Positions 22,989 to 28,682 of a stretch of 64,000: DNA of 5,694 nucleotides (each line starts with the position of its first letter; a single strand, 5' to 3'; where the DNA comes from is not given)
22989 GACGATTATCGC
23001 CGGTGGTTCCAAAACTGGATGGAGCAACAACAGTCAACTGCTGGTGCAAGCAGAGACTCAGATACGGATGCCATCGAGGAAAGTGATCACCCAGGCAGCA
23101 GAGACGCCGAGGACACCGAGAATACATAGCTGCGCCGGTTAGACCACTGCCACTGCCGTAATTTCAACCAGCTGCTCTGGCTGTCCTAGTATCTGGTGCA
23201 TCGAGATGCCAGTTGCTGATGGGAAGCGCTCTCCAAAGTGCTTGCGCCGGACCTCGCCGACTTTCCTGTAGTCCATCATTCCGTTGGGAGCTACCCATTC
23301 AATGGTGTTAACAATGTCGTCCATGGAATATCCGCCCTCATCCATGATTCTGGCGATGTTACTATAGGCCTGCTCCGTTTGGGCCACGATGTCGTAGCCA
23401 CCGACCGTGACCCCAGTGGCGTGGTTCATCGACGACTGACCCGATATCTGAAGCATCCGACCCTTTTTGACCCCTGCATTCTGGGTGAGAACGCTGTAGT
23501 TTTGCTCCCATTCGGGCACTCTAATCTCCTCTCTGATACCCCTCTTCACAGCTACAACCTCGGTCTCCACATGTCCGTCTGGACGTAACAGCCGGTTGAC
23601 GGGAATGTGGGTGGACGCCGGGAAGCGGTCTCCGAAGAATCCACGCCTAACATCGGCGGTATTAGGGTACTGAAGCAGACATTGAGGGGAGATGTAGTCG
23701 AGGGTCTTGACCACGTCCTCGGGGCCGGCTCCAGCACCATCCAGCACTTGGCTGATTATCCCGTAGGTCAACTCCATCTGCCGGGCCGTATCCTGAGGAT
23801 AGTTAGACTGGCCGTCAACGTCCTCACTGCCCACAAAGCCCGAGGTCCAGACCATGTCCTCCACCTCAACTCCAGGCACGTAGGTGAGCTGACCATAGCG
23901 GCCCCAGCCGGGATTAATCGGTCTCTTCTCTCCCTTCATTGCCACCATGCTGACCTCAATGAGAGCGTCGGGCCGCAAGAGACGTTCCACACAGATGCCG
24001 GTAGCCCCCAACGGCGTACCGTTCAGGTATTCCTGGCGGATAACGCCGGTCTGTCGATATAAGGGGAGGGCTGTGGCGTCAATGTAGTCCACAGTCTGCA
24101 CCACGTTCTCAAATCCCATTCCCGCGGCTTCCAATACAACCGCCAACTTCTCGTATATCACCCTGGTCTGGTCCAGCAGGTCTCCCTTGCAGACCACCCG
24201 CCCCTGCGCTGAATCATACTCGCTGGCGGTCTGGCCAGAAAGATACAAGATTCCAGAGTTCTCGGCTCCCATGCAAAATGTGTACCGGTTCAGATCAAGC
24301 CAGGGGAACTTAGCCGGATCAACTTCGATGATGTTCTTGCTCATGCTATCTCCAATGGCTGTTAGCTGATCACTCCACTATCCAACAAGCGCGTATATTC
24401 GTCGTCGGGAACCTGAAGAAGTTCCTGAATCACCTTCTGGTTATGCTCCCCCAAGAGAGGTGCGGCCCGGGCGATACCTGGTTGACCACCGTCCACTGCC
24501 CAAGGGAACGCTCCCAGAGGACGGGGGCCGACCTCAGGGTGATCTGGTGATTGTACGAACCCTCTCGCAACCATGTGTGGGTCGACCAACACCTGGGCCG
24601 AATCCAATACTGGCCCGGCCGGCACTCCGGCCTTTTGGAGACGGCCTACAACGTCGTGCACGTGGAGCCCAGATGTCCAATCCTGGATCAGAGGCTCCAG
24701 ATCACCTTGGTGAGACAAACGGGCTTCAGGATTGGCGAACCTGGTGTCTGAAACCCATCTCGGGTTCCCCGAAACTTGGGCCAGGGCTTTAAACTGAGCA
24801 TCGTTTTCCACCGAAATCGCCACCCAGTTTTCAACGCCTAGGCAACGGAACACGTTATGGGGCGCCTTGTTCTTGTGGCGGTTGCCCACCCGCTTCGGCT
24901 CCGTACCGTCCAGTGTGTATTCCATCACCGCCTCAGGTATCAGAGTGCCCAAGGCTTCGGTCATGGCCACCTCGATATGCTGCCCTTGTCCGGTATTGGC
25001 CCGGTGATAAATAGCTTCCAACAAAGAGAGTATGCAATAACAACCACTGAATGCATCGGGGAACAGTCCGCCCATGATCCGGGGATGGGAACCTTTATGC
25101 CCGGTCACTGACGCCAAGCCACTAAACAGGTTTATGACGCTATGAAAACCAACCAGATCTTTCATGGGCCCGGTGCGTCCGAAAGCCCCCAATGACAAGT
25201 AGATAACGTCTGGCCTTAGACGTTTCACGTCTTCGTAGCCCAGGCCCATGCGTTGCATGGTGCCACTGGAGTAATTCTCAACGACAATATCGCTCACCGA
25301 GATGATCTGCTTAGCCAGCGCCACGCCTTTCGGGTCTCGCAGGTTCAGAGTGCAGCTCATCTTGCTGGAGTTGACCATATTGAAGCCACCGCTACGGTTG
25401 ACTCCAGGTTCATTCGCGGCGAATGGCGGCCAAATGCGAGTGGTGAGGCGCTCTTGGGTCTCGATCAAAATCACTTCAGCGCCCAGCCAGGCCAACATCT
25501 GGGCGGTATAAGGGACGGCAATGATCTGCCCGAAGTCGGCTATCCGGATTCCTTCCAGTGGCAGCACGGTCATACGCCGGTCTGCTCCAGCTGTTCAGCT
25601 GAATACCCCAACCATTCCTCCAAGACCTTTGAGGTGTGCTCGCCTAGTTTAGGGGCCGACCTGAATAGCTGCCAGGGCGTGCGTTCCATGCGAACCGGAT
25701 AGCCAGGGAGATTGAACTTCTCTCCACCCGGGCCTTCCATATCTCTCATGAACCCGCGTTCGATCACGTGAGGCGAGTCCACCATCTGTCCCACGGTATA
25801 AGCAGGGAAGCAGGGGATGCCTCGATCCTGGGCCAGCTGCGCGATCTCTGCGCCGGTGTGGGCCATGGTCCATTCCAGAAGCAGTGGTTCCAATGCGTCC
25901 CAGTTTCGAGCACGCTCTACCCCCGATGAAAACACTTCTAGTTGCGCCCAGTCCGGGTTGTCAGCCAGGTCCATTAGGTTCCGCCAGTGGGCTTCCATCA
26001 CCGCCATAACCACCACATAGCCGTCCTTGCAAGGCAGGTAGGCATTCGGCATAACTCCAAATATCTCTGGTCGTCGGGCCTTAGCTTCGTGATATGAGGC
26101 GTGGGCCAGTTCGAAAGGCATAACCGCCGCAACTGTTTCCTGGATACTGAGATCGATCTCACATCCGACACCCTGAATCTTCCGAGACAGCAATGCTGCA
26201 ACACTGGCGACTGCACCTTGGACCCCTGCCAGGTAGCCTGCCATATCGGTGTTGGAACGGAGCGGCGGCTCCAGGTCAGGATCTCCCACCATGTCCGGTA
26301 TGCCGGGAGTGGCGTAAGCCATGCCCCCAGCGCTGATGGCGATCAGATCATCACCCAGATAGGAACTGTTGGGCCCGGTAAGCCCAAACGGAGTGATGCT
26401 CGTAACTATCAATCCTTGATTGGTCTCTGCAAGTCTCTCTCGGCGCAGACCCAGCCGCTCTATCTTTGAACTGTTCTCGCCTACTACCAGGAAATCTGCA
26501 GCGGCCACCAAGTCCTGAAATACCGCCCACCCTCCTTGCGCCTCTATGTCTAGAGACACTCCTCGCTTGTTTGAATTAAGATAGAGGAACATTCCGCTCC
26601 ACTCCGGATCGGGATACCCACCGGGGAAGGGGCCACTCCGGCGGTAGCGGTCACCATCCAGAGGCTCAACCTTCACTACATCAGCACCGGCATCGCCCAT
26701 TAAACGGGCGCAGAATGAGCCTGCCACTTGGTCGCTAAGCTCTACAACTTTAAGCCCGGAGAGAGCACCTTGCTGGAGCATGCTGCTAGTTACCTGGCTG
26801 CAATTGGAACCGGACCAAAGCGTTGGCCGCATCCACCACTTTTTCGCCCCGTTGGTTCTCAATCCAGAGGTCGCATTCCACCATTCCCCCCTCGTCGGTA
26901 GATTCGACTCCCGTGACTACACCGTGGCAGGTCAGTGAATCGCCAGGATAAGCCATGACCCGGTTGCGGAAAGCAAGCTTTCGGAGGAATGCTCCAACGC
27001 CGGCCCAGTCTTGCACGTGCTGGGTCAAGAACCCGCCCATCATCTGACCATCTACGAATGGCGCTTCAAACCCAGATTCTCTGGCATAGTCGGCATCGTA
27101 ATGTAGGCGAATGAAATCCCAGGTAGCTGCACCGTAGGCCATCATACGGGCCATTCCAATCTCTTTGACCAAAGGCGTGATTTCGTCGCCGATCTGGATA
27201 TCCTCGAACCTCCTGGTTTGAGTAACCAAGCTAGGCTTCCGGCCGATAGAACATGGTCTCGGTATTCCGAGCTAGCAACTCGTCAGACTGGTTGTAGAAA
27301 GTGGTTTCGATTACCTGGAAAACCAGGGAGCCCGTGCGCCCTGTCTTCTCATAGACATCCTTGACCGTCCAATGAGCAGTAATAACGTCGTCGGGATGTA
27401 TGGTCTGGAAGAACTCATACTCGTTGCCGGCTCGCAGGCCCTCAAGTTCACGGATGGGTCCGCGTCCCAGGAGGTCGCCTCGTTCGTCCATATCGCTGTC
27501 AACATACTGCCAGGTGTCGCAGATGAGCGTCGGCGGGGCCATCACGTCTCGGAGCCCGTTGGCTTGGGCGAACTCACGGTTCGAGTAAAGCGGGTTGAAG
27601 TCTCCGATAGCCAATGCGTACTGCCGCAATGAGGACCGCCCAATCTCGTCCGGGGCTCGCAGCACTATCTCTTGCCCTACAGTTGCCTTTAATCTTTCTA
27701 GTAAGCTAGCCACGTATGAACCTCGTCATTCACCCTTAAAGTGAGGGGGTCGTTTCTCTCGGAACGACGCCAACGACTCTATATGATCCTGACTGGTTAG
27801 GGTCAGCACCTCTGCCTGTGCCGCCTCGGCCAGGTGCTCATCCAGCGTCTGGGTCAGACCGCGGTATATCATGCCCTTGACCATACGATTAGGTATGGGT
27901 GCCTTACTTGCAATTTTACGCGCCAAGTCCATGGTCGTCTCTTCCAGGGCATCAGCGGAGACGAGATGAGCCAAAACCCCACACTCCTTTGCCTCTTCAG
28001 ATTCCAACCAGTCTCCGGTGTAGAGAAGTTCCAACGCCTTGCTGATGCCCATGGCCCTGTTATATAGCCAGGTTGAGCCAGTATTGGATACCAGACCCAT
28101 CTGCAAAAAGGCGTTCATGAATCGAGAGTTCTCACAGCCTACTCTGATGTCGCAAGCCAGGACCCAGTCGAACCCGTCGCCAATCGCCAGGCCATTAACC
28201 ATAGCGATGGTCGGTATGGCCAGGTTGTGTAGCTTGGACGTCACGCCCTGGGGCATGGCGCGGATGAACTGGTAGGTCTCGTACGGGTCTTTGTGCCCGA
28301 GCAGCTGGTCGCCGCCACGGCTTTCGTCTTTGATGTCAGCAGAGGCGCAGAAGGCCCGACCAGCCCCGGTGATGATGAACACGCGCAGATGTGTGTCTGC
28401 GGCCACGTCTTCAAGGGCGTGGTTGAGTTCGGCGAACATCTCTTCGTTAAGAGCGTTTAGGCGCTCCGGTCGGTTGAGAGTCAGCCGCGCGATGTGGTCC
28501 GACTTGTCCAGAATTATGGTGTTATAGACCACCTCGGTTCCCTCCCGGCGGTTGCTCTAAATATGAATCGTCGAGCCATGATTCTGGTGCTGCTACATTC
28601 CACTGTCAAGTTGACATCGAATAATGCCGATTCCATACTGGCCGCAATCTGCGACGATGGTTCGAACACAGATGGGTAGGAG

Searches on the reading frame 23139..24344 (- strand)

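Call 87: search_protein_families(library=pfam, proteins=[window:23139-24344:-], max_evalue=0.0001)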
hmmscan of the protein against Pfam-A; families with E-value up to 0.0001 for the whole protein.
window:23139-24344:- (401 aa): 1 family
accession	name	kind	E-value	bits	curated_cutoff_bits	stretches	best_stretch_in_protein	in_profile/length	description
PF01042.26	Ribonuc_L-PSP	-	4e-40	137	27.3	3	290-401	13-121/121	Endoribonuclease L-PSP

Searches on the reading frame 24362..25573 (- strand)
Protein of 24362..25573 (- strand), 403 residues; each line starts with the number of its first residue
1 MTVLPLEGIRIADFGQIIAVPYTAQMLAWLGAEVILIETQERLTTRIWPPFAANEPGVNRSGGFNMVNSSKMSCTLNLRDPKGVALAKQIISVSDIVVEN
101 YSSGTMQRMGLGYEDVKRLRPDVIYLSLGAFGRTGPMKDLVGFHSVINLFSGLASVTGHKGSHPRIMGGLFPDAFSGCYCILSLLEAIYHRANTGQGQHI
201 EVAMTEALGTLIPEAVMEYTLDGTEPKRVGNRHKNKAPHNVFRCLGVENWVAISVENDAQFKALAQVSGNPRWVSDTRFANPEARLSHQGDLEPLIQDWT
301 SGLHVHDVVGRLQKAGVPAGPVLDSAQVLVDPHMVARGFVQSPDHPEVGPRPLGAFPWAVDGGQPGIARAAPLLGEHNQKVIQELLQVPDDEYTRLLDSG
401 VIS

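Call 87: search_protein_families(library=pfam, proteins=[window:24362-25573:-], max_evalue=0.0001)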
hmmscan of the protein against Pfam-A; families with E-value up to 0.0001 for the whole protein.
window:24362-25573:- (403 aa): 1 family
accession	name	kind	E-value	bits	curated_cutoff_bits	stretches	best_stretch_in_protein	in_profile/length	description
PF02515.22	CoA_transf_3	-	1.3e-99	334.2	23.3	1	6-378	1-366/366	CoA-transferase family III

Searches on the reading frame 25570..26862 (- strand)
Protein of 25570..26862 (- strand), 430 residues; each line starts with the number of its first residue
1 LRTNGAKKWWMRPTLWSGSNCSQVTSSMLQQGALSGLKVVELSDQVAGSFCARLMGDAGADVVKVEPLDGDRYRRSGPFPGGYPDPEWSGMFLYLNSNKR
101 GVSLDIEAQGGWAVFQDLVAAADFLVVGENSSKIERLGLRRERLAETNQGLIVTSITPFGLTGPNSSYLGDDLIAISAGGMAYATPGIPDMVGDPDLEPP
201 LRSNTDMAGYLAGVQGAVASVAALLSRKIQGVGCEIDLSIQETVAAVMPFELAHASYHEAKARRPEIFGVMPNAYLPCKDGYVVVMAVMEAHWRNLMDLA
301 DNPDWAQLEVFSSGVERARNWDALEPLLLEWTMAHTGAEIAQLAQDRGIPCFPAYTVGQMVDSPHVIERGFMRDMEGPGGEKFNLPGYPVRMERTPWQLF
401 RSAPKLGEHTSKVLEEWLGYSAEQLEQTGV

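Call 87: search_protein_families(library=pfam, proteins=[window:25570-26862:-], max_evalue=0.0001)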
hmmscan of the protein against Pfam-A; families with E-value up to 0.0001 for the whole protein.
window:25570-26862:- (430 aa): 1 family
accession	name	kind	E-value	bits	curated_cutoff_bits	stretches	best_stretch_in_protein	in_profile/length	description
PF02515.22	CoA_transf_3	-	3.5e-87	293.3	23.3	1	34-410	1-366/366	CoA-transferase family III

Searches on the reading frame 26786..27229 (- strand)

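Call 87: search_protein_families(library=pfam, proteins=[window:26786-27229:-], max_evalue=0.0001)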
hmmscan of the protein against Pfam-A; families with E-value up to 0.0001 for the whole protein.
window:26786-27229:- (147 aa): 2 families
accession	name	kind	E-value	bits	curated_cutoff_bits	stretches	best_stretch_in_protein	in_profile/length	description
PF01575.25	MaoC_dehydratas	-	1.5e-07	31.5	27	1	26-116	20-112/123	MaoC like domain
PF13452.11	FAS1_DH_region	-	9.3e-07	29.5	22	1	12-133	2-131/132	FAS1-like, dehydratase domain region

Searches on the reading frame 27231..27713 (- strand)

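Call 87: search_protein_families(library=pfam, proteins=[window:27231-27713:-], max_evalue=0.0001)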
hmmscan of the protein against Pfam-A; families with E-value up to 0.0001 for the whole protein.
window:27231-27713:- (160 aa): 2 families
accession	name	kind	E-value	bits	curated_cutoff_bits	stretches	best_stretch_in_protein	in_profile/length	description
PF13452.11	FAS1_DH_region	-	2.3e-22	80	22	1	11-148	2-130/132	FAS1-like, dehydratase domain region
PF01575.25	MaoC_dehydratas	-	6e-05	23.1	27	0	10-56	4-50/123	MaoC like domain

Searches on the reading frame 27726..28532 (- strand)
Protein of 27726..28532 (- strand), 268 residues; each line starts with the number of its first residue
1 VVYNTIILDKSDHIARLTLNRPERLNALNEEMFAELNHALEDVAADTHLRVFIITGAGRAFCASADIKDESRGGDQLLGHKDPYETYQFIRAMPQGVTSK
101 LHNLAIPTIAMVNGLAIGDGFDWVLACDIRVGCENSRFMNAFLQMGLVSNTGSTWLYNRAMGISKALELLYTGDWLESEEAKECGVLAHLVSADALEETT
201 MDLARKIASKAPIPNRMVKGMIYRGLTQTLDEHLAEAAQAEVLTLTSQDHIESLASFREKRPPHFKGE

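Call 38: search_protein_families(library=pfam, proteins=[window:27726-28532:-], max_evalue=0.001)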
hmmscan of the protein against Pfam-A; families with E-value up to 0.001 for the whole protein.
window:27726-28532:- (268 aa): 2 families
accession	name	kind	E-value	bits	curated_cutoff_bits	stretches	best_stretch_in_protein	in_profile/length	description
PF00378.25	ECH_1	-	4.5e-54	183.9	27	1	11-267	3-250/251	Enoyl-CoA hydratase/isomerase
PF16113.10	ECH_2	-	6.4e-31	108.5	27.2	1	15-228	2-205/335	Enoyl-CoA hydratase/isomerase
